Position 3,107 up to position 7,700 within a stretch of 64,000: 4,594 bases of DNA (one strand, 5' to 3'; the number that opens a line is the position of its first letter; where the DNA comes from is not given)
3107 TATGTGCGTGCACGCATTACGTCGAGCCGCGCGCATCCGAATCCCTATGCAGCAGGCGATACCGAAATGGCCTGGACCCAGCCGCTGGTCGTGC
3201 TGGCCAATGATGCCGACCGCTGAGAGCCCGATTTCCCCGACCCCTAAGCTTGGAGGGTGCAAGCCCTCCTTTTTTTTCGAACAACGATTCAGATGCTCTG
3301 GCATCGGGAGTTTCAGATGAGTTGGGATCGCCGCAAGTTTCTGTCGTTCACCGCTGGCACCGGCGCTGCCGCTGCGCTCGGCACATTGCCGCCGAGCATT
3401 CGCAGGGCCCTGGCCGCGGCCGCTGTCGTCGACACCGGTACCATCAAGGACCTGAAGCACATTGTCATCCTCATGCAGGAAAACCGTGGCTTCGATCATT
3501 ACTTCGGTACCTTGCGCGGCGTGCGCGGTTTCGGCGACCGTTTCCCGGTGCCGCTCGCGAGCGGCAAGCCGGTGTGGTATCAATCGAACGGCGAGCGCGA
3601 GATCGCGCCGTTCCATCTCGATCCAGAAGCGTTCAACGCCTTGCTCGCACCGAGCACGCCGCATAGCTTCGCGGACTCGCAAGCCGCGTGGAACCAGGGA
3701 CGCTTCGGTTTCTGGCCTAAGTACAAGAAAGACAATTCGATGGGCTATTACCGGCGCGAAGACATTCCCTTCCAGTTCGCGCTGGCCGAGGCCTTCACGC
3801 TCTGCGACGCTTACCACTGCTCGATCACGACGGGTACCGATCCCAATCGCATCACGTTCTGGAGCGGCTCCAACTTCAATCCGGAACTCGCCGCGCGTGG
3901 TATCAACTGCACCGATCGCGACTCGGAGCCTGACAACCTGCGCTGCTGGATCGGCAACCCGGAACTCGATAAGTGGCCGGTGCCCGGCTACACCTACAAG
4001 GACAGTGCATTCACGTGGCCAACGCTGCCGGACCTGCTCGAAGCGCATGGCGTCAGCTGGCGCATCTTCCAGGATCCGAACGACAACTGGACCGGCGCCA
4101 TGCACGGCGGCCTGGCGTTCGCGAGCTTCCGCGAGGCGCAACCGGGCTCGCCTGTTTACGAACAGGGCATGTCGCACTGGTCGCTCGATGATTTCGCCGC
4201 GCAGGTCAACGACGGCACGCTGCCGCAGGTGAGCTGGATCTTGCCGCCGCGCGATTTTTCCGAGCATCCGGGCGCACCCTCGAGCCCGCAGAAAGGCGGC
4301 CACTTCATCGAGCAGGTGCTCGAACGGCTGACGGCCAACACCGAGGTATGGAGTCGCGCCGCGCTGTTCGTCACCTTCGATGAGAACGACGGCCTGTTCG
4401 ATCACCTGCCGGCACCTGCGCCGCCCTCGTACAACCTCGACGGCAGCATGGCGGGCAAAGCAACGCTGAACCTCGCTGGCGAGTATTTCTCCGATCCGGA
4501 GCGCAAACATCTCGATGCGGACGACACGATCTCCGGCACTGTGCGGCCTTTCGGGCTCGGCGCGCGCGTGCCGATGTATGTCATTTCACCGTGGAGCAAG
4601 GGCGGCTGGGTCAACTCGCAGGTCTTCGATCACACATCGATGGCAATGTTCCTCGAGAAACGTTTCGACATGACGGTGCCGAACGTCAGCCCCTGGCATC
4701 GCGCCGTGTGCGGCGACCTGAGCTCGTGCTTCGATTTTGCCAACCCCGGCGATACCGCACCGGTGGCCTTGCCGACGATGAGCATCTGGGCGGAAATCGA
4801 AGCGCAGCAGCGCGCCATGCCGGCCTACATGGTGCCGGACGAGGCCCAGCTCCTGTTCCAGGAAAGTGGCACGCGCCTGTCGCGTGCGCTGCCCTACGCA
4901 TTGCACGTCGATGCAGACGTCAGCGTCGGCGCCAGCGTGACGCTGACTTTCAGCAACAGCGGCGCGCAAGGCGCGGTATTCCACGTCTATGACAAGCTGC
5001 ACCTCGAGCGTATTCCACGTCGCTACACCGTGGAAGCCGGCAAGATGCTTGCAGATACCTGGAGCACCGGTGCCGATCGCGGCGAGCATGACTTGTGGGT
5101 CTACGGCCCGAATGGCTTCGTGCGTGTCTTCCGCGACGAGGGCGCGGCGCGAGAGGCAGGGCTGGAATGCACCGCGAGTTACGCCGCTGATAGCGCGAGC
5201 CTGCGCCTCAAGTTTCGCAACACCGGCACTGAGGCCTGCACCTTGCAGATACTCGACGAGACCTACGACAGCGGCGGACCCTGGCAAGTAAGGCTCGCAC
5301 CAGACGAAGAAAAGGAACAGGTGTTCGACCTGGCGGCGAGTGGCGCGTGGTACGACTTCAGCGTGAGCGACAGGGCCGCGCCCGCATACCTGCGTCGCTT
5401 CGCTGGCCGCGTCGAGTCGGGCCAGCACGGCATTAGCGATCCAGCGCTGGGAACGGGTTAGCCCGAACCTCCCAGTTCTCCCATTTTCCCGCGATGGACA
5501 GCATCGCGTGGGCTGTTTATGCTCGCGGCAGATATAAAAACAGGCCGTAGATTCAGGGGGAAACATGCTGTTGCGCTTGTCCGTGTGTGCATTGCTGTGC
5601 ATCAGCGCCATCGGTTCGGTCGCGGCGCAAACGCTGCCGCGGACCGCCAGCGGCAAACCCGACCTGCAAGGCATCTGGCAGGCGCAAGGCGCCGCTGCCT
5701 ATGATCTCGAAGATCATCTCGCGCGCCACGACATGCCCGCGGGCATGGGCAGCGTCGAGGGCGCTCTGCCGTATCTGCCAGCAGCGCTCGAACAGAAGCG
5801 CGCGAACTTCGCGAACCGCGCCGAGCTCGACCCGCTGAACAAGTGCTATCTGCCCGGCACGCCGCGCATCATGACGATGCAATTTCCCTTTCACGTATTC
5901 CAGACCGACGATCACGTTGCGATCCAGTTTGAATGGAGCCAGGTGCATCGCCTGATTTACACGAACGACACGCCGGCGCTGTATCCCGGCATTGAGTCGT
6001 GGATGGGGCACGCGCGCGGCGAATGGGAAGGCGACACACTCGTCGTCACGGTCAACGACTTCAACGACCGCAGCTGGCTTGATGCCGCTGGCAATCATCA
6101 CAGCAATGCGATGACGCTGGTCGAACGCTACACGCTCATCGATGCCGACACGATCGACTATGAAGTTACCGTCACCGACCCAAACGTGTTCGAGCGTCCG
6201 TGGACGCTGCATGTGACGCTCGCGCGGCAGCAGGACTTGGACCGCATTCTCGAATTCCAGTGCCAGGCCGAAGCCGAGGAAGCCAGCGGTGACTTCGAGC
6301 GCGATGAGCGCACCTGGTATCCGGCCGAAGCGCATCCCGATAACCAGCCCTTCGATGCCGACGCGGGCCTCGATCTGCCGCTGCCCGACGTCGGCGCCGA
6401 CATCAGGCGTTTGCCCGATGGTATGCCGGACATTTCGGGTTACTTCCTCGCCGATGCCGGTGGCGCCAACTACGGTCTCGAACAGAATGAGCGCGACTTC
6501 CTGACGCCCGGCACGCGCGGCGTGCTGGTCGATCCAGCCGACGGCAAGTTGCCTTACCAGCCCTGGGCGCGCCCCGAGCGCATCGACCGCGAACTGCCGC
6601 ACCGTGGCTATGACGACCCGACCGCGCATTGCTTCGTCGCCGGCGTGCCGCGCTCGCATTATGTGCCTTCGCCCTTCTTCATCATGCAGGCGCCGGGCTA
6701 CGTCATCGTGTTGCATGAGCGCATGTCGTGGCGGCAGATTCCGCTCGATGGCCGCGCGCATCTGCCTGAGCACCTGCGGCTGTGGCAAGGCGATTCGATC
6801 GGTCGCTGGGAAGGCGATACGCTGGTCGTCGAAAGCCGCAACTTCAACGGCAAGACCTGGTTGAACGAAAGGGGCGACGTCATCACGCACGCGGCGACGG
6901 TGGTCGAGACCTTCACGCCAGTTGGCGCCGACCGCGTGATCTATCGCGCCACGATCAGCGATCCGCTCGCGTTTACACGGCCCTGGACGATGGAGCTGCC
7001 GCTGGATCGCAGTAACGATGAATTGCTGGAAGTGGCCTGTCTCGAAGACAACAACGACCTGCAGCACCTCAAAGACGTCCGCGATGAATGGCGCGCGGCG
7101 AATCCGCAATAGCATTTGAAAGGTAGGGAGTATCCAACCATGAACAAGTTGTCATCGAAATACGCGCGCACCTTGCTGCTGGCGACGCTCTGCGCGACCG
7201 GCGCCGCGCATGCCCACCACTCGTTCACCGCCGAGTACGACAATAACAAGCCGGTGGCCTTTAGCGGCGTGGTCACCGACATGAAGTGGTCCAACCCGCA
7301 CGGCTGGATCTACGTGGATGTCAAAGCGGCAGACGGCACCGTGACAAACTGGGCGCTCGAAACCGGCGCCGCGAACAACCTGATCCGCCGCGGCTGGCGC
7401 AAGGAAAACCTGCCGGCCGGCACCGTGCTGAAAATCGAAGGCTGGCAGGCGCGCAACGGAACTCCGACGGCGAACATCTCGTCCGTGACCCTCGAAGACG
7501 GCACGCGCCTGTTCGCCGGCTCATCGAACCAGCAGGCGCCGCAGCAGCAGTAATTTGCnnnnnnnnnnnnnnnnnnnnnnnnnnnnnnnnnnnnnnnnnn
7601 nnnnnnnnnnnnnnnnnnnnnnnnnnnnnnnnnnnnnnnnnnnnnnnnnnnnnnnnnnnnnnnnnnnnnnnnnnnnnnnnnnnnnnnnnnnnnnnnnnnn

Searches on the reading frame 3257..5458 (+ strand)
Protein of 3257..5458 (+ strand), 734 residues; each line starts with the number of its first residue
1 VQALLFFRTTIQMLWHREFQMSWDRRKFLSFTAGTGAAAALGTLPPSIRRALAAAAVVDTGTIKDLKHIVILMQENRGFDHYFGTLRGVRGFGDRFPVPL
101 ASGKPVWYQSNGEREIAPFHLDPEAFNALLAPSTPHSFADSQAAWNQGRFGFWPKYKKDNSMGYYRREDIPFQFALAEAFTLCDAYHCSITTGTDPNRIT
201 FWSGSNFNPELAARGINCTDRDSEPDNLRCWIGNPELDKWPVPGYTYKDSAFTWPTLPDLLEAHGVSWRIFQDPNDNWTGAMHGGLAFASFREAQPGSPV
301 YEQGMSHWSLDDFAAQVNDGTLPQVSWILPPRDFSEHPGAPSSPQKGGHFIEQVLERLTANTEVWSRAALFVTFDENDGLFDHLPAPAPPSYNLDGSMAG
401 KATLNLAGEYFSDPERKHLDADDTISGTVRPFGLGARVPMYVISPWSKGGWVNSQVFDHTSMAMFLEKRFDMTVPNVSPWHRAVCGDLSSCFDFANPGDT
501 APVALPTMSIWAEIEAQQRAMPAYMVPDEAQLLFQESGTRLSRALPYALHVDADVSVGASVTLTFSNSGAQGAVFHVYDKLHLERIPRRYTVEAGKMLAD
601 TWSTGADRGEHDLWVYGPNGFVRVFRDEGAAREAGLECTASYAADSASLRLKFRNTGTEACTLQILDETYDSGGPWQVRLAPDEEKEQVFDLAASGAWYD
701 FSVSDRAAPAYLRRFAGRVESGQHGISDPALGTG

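Call 28: search_protein_families(library=pfam, proteins=[window:3257-5458:+])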
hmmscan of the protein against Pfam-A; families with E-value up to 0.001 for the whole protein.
window:3257-5458:+ (734 aa): 2 families
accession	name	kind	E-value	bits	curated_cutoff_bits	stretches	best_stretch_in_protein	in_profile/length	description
PF04185.19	Phosphoesterase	-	5e-98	329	23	1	67-472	2-355/356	Phosphoesterase family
PF05506.17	PLipase_C_C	-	2e-46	157.2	24.4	2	542-626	2-78/80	Bacterial phospholipase C, C-terminal domain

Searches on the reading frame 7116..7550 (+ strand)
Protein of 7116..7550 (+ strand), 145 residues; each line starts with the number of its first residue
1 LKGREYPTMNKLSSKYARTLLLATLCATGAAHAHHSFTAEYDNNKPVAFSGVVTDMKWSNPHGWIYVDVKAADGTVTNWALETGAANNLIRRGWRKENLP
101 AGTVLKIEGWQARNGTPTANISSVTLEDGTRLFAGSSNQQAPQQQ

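Call 28: search_protein_families(library=pfam, proteins=[window:7116-7550:+])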
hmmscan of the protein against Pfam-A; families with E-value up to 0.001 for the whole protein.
window:7116-7550:+ (145 aa): 1 family
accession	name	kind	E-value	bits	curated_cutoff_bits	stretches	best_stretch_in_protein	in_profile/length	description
PF19649.4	DUF6152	-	7.1e-30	103.4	27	1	25-117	3-94/98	Family of unknown function (DUF6152)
